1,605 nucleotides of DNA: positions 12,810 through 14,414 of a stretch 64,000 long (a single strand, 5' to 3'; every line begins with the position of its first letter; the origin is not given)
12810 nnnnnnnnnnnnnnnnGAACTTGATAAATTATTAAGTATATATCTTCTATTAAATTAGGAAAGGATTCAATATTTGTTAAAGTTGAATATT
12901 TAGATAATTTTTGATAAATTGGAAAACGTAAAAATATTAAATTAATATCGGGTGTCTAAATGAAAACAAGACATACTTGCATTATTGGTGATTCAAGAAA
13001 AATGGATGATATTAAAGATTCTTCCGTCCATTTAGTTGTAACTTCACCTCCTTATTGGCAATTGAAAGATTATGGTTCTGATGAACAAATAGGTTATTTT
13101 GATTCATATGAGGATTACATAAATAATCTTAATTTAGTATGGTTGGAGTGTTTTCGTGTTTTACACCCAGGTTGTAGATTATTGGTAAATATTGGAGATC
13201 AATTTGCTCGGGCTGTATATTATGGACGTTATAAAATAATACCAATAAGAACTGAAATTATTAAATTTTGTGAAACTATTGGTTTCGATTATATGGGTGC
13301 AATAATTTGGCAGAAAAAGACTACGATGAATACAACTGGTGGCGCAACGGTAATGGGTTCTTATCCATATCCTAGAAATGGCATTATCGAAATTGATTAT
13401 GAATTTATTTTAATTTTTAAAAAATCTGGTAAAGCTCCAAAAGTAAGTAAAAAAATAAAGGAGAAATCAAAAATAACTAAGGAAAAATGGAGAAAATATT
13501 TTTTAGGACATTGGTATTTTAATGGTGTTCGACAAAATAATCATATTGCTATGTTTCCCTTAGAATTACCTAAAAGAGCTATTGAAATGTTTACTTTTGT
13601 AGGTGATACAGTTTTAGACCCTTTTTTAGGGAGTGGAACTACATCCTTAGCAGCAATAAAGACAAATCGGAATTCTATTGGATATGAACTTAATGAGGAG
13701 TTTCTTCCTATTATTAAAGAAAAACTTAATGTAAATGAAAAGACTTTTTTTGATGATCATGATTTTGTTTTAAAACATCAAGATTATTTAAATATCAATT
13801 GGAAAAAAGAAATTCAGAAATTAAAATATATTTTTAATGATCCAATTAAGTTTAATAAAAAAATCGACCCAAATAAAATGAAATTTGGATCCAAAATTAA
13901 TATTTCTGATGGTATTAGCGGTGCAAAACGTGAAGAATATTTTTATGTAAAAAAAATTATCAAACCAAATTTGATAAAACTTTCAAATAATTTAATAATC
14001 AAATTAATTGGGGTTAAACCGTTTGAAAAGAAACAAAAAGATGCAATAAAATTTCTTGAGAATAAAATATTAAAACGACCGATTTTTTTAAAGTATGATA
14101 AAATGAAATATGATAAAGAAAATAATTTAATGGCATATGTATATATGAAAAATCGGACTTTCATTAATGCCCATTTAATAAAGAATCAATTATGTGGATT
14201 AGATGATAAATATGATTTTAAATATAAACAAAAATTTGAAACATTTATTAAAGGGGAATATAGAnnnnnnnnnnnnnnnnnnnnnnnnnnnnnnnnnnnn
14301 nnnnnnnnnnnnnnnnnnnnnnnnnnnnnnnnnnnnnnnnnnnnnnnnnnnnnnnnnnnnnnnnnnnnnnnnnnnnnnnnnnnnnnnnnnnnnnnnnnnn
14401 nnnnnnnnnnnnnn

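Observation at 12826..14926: AT-rich inserted cassette between umuC and a housekeeping PPIase: methyltransferase plus a stop-interrupted partner ORF, bounded by 10-bp direct repeats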

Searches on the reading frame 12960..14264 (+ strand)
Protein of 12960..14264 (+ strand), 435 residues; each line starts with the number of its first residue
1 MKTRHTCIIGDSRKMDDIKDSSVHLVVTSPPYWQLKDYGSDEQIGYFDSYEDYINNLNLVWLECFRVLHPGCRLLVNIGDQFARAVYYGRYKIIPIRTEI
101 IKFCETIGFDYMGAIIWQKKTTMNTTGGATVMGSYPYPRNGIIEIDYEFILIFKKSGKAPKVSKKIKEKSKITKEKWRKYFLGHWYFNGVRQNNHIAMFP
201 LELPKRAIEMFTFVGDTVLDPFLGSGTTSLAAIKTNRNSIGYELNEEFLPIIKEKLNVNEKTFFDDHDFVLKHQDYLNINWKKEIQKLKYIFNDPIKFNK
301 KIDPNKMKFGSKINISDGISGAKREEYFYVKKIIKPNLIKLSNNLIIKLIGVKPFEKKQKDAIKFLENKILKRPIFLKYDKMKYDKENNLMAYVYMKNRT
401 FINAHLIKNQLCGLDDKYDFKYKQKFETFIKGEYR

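Call 4: search_protein_families(library=pfam, proteins=[window:12960-14264:+], max_evalue=0.01)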
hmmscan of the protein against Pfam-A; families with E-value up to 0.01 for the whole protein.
window:12960-14264:+ (435 aa): 3 families
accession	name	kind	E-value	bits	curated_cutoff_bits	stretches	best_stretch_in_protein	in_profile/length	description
PF01555.25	N6_N4_Mtase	-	4.7e-45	154.7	26.7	1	23-254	1-221/221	DNA methylase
PF00565.23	SNase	-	3.9e-05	24.5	21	1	360-424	24-88/107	Staphylococcal nuclease homologue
PF20602.3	pAdhesive_8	-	0.0029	17.8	27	1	241-307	54-120/140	Putative adhesive domain (group 8)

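Call 12: find_encoding_contigs(protein=window:12960-14264:+, flank=10000, max_places=10)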
Protein window:12960-14264:+ (435 aa): no gene with exactly this product is on record in the collection.

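Call 20: find_homologous_proteins(query=window:12960-14264:+, max_evalue=1e-10)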
Query window:12960-14264:+ (435 aa): 8000 proteins with E <= 1e-10 among 8000 candidates; the best 120 are listed.
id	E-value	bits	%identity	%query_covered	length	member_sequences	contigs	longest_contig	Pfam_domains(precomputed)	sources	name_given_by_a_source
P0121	1.0e-295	998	100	100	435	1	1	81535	PF01555.25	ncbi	ncbi:MAG: DNA methyltransferase [bacterium]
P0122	3.9e-239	812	79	99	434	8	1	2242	PF00565.24,PF01555.25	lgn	-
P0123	7.0e-239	811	80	99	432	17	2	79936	PF01555.25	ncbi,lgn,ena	-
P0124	2.7e-238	809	80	99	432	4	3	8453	PF01555.25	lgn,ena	-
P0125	5.4e-237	805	78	99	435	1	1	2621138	PF00565.24,PF01555.25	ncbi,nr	ncbi:MAG: DNA methyltransferase [candidate division KSB1 bacterium]|nr:DNA methyltransferase [candid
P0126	9.5e-235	797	79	99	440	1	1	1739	PF01555.25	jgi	-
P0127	6.7e-233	791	78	98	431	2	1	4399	PF00565.24,PF01555.25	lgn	-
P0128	9.4e-229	778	76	99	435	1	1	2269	PF01555.25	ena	-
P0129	3.0e-226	769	75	99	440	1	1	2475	PF00565.24,PF01555.25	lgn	-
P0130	2.7e-225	766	74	99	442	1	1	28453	PF00565.24,PF01555.25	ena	-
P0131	1.9e-224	763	75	98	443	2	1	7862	PF01555.25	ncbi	-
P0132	2.2e-221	753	74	99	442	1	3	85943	PF00565.24,PF01555.25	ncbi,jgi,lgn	-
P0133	7.0e-220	748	74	99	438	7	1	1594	PF00565.24,PF01555.25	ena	-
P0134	1.2e-219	748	72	98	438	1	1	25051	PF00565.24,PF01555.25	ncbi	ncbi:MAG: DNA methyltransferase [bacterium]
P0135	5.3e-219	746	73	98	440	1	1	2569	PF00565.24,PF01555.25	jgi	-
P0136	1.5e-218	744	71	99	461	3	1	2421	PF00565.24,PF01555.25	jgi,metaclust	metaclust:\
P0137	1.5e-218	744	73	99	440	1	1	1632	PF00565.24,PF01555.25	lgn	-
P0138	4.6e-218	742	74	99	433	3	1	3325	PF00565.24,PF01555.25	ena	-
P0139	9.5e-218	741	72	99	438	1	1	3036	PF00565.24,PF01555.25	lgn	-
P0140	1.1e-217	741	71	99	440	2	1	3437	PF00565.24,PF01555.25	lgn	-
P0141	1.4e-217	741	73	99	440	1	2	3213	PF01555.25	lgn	-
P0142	4.5e-217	739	72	99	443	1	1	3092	PF01555.25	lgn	-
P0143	1.1e-216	738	72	99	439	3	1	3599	PF01555.25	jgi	-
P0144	2.4e-216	737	73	99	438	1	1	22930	PF00565.24,PF01555.25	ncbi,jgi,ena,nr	ncbi:DNA methylase N-4 [candidate division KSB1 bacterium 4572_119]|nr:MAG: DNA methylase N-4 [candi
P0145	3.0e-216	736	72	99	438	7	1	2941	PF00565.24,PF01555.25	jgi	-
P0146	7.3e-216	735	72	100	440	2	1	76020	PF00565.24,PF01555.25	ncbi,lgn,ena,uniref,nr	ncbi:MAG TPA: site-specific DNA-methyltransferase [Caldithrix abyssi]|uniref:Methyltransferase n=1 T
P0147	7.7e-216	735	73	99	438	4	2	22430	PF00565.24,PF01555.25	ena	-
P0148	9.2e-216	735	71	99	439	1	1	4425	PF00565.24,PF01555.25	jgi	-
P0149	2.8e-215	733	73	99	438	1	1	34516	PF00565.24,PF01555.25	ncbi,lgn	-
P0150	3.1e-215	733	73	99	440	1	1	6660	PF00565.24,PF01555.25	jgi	-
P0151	1.0e-214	731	73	98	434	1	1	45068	PF00565.24,PF01555.25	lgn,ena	-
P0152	1.5e-214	731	70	99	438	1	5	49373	PF00565.24,PF01555.25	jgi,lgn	jgi:site-specific DNA-methyltransferase (adenine-specific)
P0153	1.5e-214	731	73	99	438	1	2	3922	PF00565.24,PF01555.25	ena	-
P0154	1.5e-214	731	73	99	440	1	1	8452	PF00565.24,PF01555.25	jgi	-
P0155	2.3e-214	730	73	98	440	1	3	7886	PF00565.24,PF01555.25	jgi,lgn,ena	-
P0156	2.9e-214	730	74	99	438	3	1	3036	PF00565.24,PF01555.25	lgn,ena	-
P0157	1.0e-213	728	72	98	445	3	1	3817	PF00565.24,PF01555.25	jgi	-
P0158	1.3e-213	728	70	99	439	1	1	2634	PF00565.24,PF01555.25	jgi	jgi:site-specific DNA-methyltransferase (adenine-specific)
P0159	1.4e-213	728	71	98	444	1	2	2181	PF00565.24,PF01555.25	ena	-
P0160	1.6e-213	727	73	98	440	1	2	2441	PF00565.24,PF01555.25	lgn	-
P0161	1.7e-213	727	70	99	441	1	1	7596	PF01555.25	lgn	-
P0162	1.7e-213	727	73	99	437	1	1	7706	PF00565.24,PF01555.25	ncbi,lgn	-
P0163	2.2e-213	727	71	99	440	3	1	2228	PF00565.24,PF01555.25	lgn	-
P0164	3.1e-213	727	73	99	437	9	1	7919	PF00565.24,PF01555.25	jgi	-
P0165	3.5e-213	726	70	99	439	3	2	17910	PF00565.24,PF01555.25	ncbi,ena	-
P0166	4.3e-213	726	70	99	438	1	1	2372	PF00565.24,PF01555.25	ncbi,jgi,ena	-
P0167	4.7e-213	726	72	98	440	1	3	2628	PF00565.24,PF01555.25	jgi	-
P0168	4.8e-213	726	69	99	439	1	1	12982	PF00565.24,PF01555.25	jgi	jgi:site-specific DNA-methyltransferase (adenine-specific)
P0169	6.3e-213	726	72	99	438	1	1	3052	PF00565.24,PF01555.25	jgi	-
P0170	1.9e-212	724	72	99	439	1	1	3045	PF00565.24,PF01555.25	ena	-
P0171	3.9e-212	723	72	98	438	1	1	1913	PF00565.24,PF01555.25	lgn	-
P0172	4.0e-212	723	71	98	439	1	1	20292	PF01555.25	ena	-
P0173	1.1e-211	721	73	98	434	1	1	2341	PF00565.24,PF01555.25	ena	-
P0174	1.3e-211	721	73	98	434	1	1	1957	PF00565.24,PF01555.25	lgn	-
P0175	1.8e-211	721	72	98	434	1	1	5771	PF00565.24,PF01555.25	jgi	-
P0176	2.8e-211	720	70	99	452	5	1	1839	PF00565.24,PF01555.25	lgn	-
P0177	3.3e-211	720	70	100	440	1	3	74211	PF00565.24,PF01555.25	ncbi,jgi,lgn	-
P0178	4.8e-211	719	72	99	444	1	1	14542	PF00565.24,PF01555.25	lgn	-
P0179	4.9e-211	719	73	98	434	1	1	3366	PF00565.24,PF01555.25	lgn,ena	-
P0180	7.2e-211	719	71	99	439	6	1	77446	PF01555.25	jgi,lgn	jgi:site-specific DNA-methyltransferase (adenine-specific)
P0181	8.0e-211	719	71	99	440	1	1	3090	PF00565.24,PF01555.25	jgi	-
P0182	1.2e-210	718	71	99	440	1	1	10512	PF00565.24,PF01555.25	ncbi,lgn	-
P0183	1.5e-210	718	71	98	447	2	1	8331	PF00565.24,PF01555.25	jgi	-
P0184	1.8e-210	717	72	99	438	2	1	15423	PF01555.25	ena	-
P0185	2.4e-210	717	70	99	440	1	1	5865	PF00565.24,PF01555.25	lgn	-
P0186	4.7e-210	716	71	99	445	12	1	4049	PF00565.24,PF01555.25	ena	-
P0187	5.5e-210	716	70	99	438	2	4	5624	PF00565.24,PF01555.25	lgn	-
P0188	8.8e-210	715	73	98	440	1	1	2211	PF00565.24,PF01555.25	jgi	-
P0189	1.2e-209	715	70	99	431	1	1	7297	PF00565.24,PF01555.25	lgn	-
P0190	1.3e-209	715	71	99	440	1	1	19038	PF00565.24,PF01555.25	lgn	-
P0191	1.3e-209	715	70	99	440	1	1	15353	PF00565.24,PF01555.25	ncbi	-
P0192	1.5e-209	714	71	100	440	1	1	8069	PF00565.24,PF01555.25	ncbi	-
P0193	1.5e-209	714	69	99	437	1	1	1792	PF00565.24,PF01555.25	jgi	jgi:DNA modification methylase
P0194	1.6e-209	714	70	99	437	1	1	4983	PF00565.24,PF01555.25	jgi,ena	-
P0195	1.9e-209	714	73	97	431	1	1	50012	PF00565.24,PF01555.25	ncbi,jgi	-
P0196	2.5e-209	714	71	99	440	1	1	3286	PF00565.24,PF01555.25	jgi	-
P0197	3.3e-209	713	69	98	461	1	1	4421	PF00565.24,PF01555.25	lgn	-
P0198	3.8e-209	713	72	96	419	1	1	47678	PF00565.24,PF01555.25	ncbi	ncbi:DNA methyltransferase [candidate division KSB1 bacterium]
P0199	4.8e-209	713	70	98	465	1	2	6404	PF00565.24,PF01555.25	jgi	jgi:DNA modification methylase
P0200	1.1e-208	711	69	99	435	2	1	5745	PF00565.24,PF01555.25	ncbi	-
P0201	1.3e-208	711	71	99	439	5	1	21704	PF00565.24,PF01555.25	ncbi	-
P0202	1.7e-208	711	71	99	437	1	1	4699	PF00565.24,PF01555.25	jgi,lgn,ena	-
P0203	1.7e-208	711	71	98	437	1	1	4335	PF00565.24,PF01555.25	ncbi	ncbi:MAG: DNA methyltransferase [bacterium]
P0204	1.7e-208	711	72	99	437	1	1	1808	PF00565.24,PF01555.25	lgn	-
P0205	4.7e-208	709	69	98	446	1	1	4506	PF00565.24,PF01555.25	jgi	jgi:DNA modification methylase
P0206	5.8e-208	709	71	99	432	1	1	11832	PF00565.24,PF01555.25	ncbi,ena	-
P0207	8.3e-208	709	69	99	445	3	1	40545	PF00565.24,PF01555.25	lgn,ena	-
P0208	8.5e-208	709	71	99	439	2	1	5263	PF00565.24,PF01555.25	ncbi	-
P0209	1.1e-207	708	70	99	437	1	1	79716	PF00565.24,PF01555.25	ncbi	-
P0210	1.3e-207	708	68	99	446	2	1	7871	PF00565.24,PF01555.25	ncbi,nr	ncbi:MAG: site-specific DNA-methyltransferase [Calditrichaeota bacterium]|nr:MAG: site-specific DNA-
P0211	5.0e-207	706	70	97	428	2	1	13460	PF00565.24,PF01555.25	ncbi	ncbi:MAG: DNA methyltransferase [bacterium]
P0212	5.5e-207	706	70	99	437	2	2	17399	PF00565.24,PF01555.25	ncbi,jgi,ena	-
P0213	7.1e-207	706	71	99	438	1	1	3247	PF00565.24,PF01555.25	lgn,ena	-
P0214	7.3e-207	706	68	99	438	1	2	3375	PF00565.24,PF01555.25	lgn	-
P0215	8.4e-207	705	68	99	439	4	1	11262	PF00565.24,PF01555.25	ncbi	-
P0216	8.7e-207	705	68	98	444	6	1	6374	PF01555.25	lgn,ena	-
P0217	8.9e-207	705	70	100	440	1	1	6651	PF00565.24,PF01555.25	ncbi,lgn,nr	ncbi:MAG: thermonuclease family protein [Calditrichaceae bacterium]|nr:thermonuclease family protein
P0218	9.1e-207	705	69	99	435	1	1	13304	PF01555.25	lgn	-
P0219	9.3e-207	705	71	96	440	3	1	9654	PF00565.24,PF01555.25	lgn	-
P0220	1.0e-206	705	70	99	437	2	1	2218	PF00565.24,PF01555.25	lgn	-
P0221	4.2e-206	703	73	96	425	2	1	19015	PF00565.24,PF01555.25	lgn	-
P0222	1.2e-205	701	69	99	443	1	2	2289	PF00565.24,PF01555.25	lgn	-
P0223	1.5e-205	701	70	98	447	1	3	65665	PF00565.24,PF01555.25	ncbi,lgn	-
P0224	2.3e-205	701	71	96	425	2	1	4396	PF00565.24,PF01555.25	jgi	-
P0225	2.5e-205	700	68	99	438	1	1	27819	PF00565.24,PF01555.25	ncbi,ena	-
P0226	2.5e-205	700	71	99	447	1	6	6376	PF00565.24,PF01555.25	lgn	-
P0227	2.9e-205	700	68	99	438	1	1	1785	PF00565.24,PF01555.25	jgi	-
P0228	3.7e-205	700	70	98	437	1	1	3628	PF00565.24,PF01555.25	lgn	-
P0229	4.2e-205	700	69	98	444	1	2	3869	PF00565.24,PF01555.25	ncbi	-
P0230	8.1e-205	699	70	98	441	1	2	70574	PF00565.24,PF01555.25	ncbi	-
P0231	1.4e-204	698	69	99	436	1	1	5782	PF00565.24,PF01555.25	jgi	-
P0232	1.5e-204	698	69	98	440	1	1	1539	PF00565.24,PF01555.25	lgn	-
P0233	3.6e-204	697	69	99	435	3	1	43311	PF00565.24,PF01555.25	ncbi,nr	ncbi:MAG: DNA methyltransferase [candidate division KSB1 bacterium]|nr:DNA methyltransferase [candid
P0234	4.9e-204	696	69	98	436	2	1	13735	PF00565.24,PF01555.25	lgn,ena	-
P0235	5.3e-204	696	68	100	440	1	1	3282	PF00565.24,PF01555.25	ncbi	-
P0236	6.1e-204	696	68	100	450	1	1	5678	PF00565.24,PF01555.25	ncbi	-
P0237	6.4e-204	696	70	99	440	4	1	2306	PF00565.24,PF01555.25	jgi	-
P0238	7.1e-204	696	70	99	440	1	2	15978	PF00565.24,PF01555.25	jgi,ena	-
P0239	1.0e-203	695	71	98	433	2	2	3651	PF00565.24,PF01555.25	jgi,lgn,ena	-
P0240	1.2e-203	695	69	99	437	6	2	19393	PF00565.24,PF01555.25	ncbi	-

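Call 22: find_encoding_contigs(protein=P0121, flank=10000, max_places=5)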
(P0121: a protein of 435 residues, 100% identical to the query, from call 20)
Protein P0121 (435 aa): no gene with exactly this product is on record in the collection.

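Call 23: find_encoding_contigs(protein=P0123, flank=6000, max_places=5)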
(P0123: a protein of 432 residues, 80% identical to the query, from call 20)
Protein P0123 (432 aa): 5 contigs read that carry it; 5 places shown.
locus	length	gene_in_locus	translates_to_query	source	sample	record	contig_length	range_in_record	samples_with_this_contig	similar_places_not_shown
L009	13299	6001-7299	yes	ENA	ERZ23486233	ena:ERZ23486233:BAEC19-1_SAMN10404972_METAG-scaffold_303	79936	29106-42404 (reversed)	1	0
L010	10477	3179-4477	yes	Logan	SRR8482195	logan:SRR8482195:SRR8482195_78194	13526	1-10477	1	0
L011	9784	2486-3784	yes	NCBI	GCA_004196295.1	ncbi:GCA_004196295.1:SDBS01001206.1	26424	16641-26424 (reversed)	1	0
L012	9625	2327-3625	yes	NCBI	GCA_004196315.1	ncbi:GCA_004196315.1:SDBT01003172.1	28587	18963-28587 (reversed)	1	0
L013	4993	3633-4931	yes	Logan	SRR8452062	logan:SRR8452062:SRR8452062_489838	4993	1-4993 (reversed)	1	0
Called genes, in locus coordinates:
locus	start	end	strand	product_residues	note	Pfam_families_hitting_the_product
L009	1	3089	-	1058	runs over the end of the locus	PF14827:dCache_3, PF00512:HisKA, PF02518:HATPase_c, PF00072:Response_reg, PF01627:Hpt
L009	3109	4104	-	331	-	PF02424:ApbE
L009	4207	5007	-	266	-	PF02540:NAD_synthase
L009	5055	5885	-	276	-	PF10646:Germane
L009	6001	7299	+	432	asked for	PF01555:N6_N4_Mtase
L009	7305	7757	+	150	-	PF02643:DUF192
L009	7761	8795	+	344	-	-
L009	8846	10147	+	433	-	PF08308:PEGA, PF13424:TPR_12 (faint), PF00515:TPR_1 (faint), PF07719:TPR_2 (faint), PF13525:YfiO, PF13174:TPR_6 (faint)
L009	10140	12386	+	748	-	-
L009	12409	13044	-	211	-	-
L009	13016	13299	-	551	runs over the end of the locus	PF17200:sCache_2 (weak), PF17201:Cache_3-Cache_2 (weak), PF00211:Guanylate_cyc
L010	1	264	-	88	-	?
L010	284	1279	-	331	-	PF02424:ApbE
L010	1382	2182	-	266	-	PF02540:NAD_synthase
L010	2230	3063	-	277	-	PF10646:Germane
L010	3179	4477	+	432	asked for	PF01555:N6_N4_Mtase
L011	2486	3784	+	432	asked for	PF01555:N6_N4_Mtase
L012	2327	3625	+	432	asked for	PF01555:N6_N4_Mtase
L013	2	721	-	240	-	?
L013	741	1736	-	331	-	PF02424:ApbE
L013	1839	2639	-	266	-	PF02540:NAD_synthase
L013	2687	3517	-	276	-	PF10646:Germane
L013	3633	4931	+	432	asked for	PF01555:N6_N4_Mtase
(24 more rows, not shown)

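Call 24: find_encoding_contigs(protein=P0125, flank=6000, max_places=3)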
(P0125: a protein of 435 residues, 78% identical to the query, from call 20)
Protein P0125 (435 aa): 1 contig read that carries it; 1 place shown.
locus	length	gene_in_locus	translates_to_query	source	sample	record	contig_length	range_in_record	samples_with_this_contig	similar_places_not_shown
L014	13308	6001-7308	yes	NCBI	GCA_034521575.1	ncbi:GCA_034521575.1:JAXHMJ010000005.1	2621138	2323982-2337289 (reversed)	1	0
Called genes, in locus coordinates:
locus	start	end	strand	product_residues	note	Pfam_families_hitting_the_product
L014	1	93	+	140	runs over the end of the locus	PF13470:PIN_3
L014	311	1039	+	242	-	-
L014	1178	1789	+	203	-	-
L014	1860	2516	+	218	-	-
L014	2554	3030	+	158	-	-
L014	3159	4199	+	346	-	-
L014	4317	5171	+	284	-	-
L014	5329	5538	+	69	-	PF19891:DUF6364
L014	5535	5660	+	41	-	-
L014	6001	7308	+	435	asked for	PF01555:N6_N4_Mtase, PF00565:SNase (weak)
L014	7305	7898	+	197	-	PF09568:RE_MjaI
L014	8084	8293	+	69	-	PF19891:DUF6364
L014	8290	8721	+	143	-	PF13470:PIN_3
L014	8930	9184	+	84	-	PF04255:DUF433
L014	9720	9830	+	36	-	PF19891:DUF6364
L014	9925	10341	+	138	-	PF13470:PIN_3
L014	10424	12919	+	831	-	PF05345:He_PIG, PF18962:Por_Secre_tail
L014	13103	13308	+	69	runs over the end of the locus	PF19891:DUF6364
